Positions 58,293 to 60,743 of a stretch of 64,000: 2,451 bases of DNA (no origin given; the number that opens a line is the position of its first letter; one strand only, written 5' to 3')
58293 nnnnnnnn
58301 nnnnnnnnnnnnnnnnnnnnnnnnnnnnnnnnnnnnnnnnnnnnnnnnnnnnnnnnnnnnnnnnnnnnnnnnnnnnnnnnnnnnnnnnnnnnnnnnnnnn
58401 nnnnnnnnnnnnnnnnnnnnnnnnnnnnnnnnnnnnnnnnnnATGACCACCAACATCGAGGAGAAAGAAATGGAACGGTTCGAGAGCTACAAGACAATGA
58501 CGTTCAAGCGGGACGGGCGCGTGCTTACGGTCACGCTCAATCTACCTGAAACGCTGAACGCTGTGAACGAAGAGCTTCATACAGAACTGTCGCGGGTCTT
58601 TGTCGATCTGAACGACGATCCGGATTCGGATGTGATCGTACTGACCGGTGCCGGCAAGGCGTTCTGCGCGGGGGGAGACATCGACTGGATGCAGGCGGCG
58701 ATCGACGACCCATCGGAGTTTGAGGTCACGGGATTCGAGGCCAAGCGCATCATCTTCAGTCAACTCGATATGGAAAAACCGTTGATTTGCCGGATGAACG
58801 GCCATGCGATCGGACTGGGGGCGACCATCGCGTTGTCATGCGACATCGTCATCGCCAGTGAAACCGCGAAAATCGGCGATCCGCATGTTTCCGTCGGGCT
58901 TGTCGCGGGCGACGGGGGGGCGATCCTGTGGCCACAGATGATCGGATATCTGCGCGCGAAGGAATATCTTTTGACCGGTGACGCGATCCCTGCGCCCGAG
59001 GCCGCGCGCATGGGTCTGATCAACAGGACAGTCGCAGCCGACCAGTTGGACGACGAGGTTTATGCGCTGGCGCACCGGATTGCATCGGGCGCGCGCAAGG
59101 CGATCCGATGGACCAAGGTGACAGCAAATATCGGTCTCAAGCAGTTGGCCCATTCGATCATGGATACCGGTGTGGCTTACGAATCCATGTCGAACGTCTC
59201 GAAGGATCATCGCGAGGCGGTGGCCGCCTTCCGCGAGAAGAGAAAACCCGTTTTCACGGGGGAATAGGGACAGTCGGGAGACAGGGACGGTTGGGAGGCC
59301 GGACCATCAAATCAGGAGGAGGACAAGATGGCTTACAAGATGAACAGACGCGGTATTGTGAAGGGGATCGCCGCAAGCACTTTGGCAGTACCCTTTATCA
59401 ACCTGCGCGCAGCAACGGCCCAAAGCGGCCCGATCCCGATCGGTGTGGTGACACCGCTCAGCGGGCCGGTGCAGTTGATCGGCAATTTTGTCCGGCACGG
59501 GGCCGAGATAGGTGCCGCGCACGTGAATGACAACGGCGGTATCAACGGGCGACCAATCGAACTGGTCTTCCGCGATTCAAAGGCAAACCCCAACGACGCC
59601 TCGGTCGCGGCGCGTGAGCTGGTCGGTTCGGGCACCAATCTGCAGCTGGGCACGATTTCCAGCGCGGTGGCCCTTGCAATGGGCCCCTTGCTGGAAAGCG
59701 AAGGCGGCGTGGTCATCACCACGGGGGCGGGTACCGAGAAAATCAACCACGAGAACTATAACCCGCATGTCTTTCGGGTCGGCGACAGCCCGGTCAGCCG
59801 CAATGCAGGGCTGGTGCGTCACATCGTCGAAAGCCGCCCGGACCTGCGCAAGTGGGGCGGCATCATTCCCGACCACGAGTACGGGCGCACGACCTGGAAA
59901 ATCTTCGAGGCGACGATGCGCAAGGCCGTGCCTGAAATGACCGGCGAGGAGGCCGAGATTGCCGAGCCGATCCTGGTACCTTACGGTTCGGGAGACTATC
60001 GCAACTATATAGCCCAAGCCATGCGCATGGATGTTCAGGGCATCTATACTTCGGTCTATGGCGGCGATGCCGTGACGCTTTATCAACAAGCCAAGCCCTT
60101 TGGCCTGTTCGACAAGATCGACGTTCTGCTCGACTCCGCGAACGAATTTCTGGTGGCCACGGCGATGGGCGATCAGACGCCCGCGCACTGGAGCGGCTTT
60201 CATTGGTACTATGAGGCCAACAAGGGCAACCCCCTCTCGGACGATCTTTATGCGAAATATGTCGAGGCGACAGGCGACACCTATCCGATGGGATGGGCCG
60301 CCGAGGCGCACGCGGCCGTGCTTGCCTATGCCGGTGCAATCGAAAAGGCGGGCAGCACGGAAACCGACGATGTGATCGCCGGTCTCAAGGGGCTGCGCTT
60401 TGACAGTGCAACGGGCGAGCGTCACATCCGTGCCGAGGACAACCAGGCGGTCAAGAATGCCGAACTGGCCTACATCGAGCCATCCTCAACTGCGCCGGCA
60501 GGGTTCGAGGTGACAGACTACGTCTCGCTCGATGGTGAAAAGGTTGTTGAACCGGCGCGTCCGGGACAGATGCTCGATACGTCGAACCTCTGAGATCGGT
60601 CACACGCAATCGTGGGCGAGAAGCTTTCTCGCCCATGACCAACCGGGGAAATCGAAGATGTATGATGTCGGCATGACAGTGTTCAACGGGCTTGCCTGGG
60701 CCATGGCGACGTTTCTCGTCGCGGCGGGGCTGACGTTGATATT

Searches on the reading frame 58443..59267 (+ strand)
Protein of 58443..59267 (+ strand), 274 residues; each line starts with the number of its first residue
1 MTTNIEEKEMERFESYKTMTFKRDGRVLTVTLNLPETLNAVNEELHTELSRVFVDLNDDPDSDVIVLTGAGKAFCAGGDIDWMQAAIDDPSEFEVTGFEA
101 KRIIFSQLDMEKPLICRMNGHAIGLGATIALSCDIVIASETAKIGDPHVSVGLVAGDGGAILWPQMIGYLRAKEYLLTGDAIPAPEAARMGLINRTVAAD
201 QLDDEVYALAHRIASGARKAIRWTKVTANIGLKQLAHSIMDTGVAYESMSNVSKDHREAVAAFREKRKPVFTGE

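Call 12: search_protein_families(library=pfam, proteins=[window:58443-59267:+])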
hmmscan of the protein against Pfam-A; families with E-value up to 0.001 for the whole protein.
window:58443-59267:+ (274 aa): 2 families
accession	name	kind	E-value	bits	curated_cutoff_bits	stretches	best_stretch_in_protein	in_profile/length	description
PF00378.25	ECH_1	-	3.1e-52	177.9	27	1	25-273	4-250/251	Enoyl-CoA hydratase/isomerase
PF16113.10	ECH_2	-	1.8e-29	103.7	27.2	1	29-214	3-189/335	Enoyl-CoA hydratase/isomerase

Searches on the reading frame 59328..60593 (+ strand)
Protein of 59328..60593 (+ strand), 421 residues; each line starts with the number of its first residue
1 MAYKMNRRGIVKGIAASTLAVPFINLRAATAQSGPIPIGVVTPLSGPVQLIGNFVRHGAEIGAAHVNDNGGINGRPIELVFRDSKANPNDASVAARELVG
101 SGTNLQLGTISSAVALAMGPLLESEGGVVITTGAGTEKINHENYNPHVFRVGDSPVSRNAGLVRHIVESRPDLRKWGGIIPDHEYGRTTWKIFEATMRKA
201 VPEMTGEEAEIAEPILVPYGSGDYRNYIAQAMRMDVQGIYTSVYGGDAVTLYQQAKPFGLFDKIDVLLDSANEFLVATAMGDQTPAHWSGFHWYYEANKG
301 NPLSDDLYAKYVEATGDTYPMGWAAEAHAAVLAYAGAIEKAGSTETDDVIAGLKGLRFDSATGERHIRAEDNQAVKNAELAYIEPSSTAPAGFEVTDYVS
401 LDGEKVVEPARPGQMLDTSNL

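Call 12: search_protein_families(library=pfam, proteins=[window:59328-60593:+])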
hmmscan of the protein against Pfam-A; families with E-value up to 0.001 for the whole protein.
window:59328-60593:+ (421 aa): 3 families
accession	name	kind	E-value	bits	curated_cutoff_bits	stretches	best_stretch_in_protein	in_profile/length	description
PF13458.12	Peripla_BP_6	-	8.2e-61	207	31.7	1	35-384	1-339/343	Periplasmic binding protein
PF13433.12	Peripla_BP_5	-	1.5e-19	70.8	27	1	36-384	1-337/363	Periplasmic binding protein domain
PF01094.35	ANF_receptor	-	5.3e-05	22.9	25.4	1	65-366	12-333/353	Receptor family ligand binding region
